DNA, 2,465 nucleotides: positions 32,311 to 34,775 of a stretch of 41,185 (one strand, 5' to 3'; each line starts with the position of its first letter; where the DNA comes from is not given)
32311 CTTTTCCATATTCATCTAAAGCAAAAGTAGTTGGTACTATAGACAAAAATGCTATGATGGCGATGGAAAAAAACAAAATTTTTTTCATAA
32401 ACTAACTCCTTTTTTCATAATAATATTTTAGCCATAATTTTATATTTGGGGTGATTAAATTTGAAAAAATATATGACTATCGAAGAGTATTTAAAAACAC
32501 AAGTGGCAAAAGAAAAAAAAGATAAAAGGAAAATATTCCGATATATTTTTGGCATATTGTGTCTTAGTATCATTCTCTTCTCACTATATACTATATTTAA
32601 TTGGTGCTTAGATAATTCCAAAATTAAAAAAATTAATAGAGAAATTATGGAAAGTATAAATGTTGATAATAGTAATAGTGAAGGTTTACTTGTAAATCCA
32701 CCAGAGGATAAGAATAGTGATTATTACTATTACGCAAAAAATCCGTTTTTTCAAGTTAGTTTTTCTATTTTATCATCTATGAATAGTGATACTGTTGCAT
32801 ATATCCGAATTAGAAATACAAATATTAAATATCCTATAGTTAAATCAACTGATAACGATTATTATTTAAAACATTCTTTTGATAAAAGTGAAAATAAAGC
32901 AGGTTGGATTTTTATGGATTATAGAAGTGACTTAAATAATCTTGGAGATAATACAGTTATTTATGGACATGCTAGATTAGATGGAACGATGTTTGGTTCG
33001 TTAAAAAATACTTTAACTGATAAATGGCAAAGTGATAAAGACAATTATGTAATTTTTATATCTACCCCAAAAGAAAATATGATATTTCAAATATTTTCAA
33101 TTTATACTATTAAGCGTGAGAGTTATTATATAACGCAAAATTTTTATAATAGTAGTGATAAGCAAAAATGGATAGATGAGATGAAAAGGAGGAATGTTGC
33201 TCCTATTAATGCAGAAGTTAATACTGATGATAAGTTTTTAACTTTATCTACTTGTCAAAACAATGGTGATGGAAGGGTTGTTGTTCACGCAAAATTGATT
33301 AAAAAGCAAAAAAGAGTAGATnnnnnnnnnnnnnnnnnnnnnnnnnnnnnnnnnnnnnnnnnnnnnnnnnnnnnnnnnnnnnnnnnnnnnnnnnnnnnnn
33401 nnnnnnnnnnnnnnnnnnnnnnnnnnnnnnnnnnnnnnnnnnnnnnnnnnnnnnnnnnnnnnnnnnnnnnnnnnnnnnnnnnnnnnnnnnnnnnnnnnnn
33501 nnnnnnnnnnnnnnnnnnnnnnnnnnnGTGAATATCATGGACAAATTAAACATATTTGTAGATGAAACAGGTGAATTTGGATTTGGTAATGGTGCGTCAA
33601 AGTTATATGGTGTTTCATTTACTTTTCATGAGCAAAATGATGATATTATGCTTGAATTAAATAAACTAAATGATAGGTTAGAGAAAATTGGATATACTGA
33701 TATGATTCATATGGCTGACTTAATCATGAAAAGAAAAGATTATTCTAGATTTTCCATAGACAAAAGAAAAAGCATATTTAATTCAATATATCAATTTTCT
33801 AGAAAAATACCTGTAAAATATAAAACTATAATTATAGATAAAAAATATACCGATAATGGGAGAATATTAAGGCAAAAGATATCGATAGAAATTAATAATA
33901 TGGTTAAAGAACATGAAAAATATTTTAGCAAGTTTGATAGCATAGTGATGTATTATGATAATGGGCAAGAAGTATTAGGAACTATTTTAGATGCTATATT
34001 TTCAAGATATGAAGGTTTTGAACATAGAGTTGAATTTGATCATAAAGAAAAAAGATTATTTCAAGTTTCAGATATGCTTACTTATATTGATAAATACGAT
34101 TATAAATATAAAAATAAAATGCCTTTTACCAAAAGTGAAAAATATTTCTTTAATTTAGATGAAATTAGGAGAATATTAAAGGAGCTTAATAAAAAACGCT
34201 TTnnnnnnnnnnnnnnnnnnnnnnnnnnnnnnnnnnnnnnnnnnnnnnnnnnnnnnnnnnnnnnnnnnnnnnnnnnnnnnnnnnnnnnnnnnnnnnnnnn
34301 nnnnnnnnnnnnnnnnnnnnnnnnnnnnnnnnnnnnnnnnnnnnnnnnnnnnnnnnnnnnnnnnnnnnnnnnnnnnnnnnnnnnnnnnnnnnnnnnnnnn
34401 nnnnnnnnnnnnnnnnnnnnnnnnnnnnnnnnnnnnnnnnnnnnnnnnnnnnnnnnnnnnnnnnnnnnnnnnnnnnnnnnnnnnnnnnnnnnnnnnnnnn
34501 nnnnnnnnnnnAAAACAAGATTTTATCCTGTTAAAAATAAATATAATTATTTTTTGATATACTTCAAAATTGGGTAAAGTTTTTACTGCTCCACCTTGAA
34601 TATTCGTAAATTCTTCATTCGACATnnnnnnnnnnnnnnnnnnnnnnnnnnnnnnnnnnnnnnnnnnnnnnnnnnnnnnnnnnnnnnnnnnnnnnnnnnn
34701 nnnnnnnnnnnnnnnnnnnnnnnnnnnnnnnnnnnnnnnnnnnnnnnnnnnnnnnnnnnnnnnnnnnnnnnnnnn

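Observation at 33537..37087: AEP primase-polymerase fused to an SF2 helicase, next to a DUF3800 gene: candidate conflict or mobile-element replication module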

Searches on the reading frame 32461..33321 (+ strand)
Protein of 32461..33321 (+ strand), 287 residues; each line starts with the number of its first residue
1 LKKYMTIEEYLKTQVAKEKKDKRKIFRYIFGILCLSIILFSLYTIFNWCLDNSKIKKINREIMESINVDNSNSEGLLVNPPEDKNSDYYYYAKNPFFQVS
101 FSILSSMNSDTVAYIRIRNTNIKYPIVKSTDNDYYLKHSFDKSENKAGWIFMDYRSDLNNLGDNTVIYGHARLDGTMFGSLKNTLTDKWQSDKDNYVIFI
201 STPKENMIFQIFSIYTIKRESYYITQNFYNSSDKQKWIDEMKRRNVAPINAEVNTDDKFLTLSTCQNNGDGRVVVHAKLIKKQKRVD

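Call 3: search_protein_families(library=pfam, proteins=[window:32461-33321:+], max_evalue=0.01)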
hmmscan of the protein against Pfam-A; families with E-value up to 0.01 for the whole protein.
window:32461-33321:+ (287 aa): 1 family
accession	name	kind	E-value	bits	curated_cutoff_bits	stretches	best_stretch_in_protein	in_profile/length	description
PF04203.18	Sortase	-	1.5e-15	57.5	26.6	1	115-279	1-124/125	Sortase domain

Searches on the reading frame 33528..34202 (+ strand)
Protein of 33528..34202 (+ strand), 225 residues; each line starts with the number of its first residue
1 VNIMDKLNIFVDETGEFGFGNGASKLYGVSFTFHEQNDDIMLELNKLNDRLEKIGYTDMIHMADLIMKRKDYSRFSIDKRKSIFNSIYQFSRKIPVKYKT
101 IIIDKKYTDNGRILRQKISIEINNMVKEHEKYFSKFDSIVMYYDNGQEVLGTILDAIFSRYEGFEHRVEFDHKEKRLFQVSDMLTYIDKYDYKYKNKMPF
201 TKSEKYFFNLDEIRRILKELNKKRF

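Call 3: search_protein_families(library=pfam, proteins=[window:33528-34202:+], max_evalue=0.01)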
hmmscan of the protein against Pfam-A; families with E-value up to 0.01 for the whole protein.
window:33528-34202:+ (225 aa): 1 family
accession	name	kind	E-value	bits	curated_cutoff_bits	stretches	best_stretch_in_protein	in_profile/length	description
PF12686.12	DUF3800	-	1.4e-05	26.2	21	1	8-186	1-144/149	Protein of unknown function (DUF3800)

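Call 10: search_protein_families(library=padloc, proteins=[window:33528-34202:+], max_evalue=0.01)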
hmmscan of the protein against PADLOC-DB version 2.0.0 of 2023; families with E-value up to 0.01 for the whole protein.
window:33528-34202:+ (225 aa): 0 families

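Call 12: search_protein_families(library=ncbifam, proteins=[window:33528-34202:+], max_evalue=0.01)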
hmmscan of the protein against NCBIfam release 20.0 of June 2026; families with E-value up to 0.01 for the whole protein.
window:33528-34202:+ (225 aa): 0 families

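Call 42: search_protein_families(library=pfam, alignment_id=A3, max_evalue=0.001)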
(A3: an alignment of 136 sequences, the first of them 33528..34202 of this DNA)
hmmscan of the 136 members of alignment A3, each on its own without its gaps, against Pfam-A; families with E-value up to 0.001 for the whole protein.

A. member 1, window:33528-34202:+ (225 aa): 1 family
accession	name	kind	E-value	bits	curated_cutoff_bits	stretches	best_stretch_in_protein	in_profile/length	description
PF12686.12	DUF3800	-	1.4e-05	26.2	21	1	8-186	1-144/149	Protein of unknown function (DUF3800)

B. families by the number of members that match (of 136 scanned): 102 families (the first 25 are shown)
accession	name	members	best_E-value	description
PF08843.17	AbiEii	5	1.5e-44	Nucleotidyl transferase AbiEii toxin, Type IV TA system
PF01381.28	HTH_3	5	8.8e-12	Helix-turn-helix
PF13470.12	PIN_3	4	2.7e-22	PIN domain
PF13560.12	HTH_31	4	9.2e-07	Helix-turn-helix domain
PF21247.3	Fic-like_C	3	4.2e-32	Filamentation induced by cAMP protein Fic-like, C-terminal domain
PF02661.23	Fic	3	5.5e-23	Fic/DOC family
PF13338.12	AbiEi_4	3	2.1e-13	Transcriptional regulator, AbiEi antitoxin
PF01850.27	PIN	3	9.5e-09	PIN domain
PF13310.11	Virulence_RhuM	2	1.5e-106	Virulence protein RhuM family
PF18766.7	SWI2_SNF2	2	1.7e-70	SWI2/SNF2 ATPase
PF12784.13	PDDEXK_2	2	2.1e-44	PD-(D/E)XK nuclease family transposase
PF02517.21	Rce1-like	2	5.9e-20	Type II CAAX prenyl endopeptidase Rce1-like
PF04851.21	ResIII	2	5.8e-19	Type III restriction enzyme, res subunit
PF06114.19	Peptidase_M78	2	3.3e-14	IrrE N-terminal-like domain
PF13744.12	HTH_37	2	3.8e-09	Helix-turn-helix domain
PF12686.12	DUF3800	2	1.4e-05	Protein of unknown function (DUF3800)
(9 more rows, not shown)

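Call 77: find_homologous_proteins(query=window:33528-34202:+, max_evalue=0.00001)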
Query window:33528-34202:+ (225 aa): 1047 proteins with E <= 0.00001 among 1200 candidates; the best 120 are listed.
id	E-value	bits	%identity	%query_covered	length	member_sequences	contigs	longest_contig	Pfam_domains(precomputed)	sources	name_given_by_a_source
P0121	3.7e-139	480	100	99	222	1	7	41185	-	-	-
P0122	1.0e-129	449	94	99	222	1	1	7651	-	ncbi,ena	-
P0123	2.7e-129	447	93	99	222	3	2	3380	-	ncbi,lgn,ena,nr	ncbi:MAG: DUF3800 domain-containing protein [Bacilli bacterium]|nr:DUF3800 domain-containing protein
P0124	4.6e-128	443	92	99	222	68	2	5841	-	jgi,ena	-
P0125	6.8e-128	443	92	99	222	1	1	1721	-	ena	-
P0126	1.8e-127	441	92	99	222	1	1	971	-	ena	-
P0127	2.0e-126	438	91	99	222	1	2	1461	-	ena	-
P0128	3.3e-126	437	91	99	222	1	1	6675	-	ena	-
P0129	4.0e-126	437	91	99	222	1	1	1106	-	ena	-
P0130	5.8e-126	436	88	100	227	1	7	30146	-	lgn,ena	-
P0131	2.4e-125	434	88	100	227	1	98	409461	-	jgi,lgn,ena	-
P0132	2.8e-125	434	88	100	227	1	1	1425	-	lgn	-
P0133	2.8e-125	434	90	99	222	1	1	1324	-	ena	-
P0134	3.3e-125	434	88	100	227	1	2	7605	-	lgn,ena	-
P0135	3.6e-125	434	88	100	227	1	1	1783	-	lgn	-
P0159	5.7e-123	427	89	99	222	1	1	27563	PF12686.13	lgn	-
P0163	2.4e-120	418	86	99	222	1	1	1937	PF12686.13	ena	-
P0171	4.4e-117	407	84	99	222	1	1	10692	PF12686.13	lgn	-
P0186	4.1e-115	401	83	99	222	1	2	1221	PF12686.13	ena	-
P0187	4.7e-115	401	82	99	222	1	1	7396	PF12686.13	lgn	-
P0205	4.3e-113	394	81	99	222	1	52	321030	-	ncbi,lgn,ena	-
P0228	1.9e-112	392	81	99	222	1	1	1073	PF12686.13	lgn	-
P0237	3.0e-112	392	81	99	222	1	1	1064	PF12686.13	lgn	-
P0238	3.3e-112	391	80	99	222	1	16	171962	-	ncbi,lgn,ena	-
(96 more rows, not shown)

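Call 80: find_encoding_contigs(protein=P0131, flank=5000, max_places=8)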
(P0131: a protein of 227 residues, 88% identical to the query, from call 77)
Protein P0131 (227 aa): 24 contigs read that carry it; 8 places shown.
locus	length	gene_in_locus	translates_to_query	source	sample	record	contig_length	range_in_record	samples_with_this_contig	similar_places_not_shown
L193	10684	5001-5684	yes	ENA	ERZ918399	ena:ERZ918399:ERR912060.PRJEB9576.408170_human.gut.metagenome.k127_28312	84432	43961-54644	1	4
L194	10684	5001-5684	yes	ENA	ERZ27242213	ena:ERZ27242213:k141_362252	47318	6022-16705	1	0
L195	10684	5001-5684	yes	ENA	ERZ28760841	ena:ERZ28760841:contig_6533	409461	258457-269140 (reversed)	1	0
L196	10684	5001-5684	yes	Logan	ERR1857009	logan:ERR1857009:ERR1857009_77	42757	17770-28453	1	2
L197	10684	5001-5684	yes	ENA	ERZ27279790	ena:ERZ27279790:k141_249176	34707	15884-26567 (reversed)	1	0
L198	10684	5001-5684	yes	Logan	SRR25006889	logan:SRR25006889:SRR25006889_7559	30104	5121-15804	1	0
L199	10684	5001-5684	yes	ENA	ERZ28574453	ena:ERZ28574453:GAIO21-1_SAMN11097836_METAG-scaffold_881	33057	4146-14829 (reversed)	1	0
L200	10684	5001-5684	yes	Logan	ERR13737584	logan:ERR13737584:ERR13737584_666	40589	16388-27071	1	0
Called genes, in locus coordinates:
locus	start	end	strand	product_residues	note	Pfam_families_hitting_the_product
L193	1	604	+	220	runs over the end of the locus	PF00072:Response_reg, PF00486:Trans_reg_C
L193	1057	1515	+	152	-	-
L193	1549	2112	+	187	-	-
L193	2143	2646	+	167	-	PF00583:Acetyltransf_1, PF13673:Acetyltransf_10, PF13508:Acetyltransf_7, PF08445:FR47 (weak)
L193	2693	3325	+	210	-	-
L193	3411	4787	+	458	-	PF01520:Amidase_3, PF22310:NMB0315_dom_I (faint), PF23446:LysM1_NFP_LYK (faint), PF23462:LysM3_NFP (faint), PF23473:LysM3_LYK4_5 (faint), PF01476:LysM, PF23472:LysM2_CERK1_LYK3_4_5 (weak), PF01476:LysM, +2 more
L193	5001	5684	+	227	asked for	-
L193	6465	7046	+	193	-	-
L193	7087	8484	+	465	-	PF03062:MBOAT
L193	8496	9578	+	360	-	PF14286:DHHW (faint)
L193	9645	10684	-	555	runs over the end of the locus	PF00753:Lactamase_B, PF12706:Lactamase_B_2 (weak), PF22505:RNase_J_b_CASP, PF07521:RMMBL, PF17770:RNase_J_C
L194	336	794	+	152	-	-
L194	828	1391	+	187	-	-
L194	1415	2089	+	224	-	-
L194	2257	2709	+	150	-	-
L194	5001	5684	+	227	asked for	-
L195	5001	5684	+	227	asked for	-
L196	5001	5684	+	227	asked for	-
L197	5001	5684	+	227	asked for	-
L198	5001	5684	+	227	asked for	-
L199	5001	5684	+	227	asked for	-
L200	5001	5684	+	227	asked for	-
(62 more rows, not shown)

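Call 84: find_encoding_contigs(protein=P0205, flank=3000, max_places=3)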
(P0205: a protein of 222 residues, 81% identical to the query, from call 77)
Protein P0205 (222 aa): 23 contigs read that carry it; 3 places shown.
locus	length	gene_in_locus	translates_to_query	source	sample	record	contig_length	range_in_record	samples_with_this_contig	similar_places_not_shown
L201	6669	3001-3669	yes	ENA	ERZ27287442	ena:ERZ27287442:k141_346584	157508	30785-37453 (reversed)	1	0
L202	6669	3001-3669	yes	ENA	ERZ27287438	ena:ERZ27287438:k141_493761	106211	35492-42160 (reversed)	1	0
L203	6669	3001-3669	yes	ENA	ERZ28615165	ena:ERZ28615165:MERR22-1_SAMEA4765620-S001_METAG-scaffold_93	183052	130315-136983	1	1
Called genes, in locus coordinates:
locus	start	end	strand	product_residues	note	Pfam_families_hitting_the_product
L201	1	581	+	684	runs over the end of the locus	PF03176:MMPL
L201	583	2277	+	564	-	-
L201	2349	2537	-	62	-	PF06902:Fer4_19 (weak), PF00037:Fer4 (faint), PF13459:Fer4_15, PF13370:Fer4_13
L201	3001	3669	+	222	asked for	-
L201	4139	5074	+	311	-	-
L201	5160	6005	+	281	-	-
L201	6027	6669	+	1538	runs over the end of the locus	PF14480:DNA_pol3_a_NI, PF01336:tRNA_anti-codon (weak), PF02811:PHP, PF00929:RNase_T, PF02811:PHP, PF07733:DNA_pol3_alpha, PF17657:DNA_pol3_finger, PF14579:HHH_6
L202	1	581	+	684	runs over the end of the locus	PF03176:MMPL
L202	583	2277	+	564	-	-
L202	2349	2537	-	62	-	PF06902:Fer4_19 (weak), PF00037:Fer4 (faint), PF13459:Fer4_15, PF13370:Fer4_13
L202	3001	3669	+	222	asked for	-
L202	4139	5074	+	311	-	-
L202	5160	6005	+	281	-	-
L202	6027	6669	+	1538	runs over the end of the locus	PF14480:DNA_pol3_a_NI, PF01336:tRNA_anti-codon (weak), PF02811:PHP, PF00929:RNase_T, PF02811:PHP, PF07733:DNA_pol3_alpha, PF17657:DNA_pol3_finger, PF14579:HHH_6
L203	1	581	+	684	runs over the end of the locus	PF03176:MMPL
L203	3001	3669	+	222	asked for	-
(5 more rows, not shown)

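Call 85: find_encoding_contigs(protein=P0238, flank=3000, max_places=3)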
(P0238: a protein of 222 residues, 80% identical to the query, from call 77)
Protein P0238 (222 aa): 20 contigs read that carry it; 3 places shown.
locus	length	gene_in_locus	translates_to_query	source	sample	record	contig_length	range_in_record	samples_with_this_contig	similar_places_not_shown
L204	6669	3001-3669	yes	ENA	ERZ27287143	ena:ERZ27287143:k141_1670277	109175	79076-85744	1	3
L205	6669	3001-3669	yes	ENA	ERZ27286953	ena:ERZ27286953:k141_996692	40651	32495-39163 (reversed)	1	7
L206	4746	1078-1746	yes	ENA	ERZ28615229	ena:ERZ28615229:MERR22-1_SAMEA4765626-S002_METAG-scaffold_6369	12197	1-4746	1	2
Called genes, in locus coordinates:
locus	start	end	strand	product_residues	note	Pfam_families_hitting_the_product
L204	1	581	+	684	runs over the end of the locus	PF03176:MMPL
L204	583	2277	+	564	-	-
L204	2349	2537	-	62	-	PF06902:Fer4_19 (weak), PF00037:Fer4 (faint), PF13459:Fer4_15, PF13370:Fer4_13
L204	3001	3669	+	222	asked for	-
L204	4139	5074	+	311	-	-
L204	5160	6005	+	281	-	-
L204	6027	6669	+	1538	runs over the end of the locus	PF14480:DNA_pol3_a_NI, PF01336:tRNA_anti-codon (weak), PF02811:PHP, PF00929:RNase_T, PF02811:PHP, PF07733:DNA_pol3_alpha, PF17657:DNA_pol3_finger, PF14579:HHH_6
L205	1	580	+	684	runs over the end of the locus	PF03176:MMPL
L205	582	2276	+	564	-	-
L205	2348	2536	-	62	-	PF06902:Fer4_19 (weak), PF00037:Fer4 (faint), PF13459:Fer4_15, PF13370:Fer4_13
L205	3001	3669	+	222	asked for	-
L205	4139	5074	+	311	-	-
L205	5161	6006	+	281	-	-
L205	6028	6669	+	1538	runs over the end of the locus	PF14480:DNA_pol3_a_NI, PF01336:tRNA_anti-codon (weak), PF02811:PHP, PF00929:RNase_T, PF02811:PHP, PF07733:DNA_pol3_alpha, PF17657:DNA_pol3_finger, PF14579:HHH_6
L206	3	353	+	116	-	?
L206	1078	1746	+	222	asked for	-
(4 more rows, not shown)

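Call 107: search_protein_families(library=padloc, alignment_id=A3, max_evalue=0.00001)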
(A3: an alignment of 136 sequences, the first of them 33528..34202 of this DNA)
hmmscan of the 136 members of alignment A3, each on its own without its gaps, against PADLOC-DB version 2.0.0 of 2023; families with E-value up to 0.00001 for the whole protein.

A. member 1, window:33528-34202:+ (225 aa): 0 families

B. families by the number of members that match (of 136 scanned): 378 families (the first 25 are shown)
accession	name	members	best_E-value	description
PDLC02304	AbiEii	5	3.2e-75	AbiEii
PDLC02225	AbiEi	5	1.8e-68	AbiEi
PDLC02270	AbiEi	4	1.4e-96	AbiEi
PDLC02265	AbiEi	4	3.4e-75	AbiEi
PDLC02267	AbiEi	4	1.3e-73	AbiEi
PDLC02228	AbiEi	4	1.9e-69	AbiEi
PDLC02249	AbiEi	4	2.6e-42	AbiEi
PDLC02275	AbiEi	4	4e-41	AbiEi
PDLC02269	AbiEi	4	6.8e-40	AbiEi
PDLC02260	AbiEi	4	5.8e-39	AbiEi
PDLC02276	AbiEi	4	1e-31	AbiEi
PDLC02312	AbiEii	3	4.3e-105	AbiEii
PDLC02289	AbiEii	3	2.5e-100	AbiEii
PDLC02288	AbiEii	3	1.2e-99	AbiEii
PDLC02283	AbiEi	3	3e-75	AbiEi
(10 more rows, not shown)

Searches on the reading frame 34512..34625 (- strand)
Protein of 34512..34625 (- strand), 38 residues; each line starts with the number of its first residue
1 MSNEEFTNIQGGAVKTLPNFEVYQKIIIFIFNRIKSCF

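Call 115: search_protein_families(library=pfam, proteins=[window:34512-34625:-], max_evalue=0.001)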
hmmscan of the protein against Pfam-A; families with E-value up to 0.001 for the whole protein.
window:34512-34625:- (38 aa): 0 families
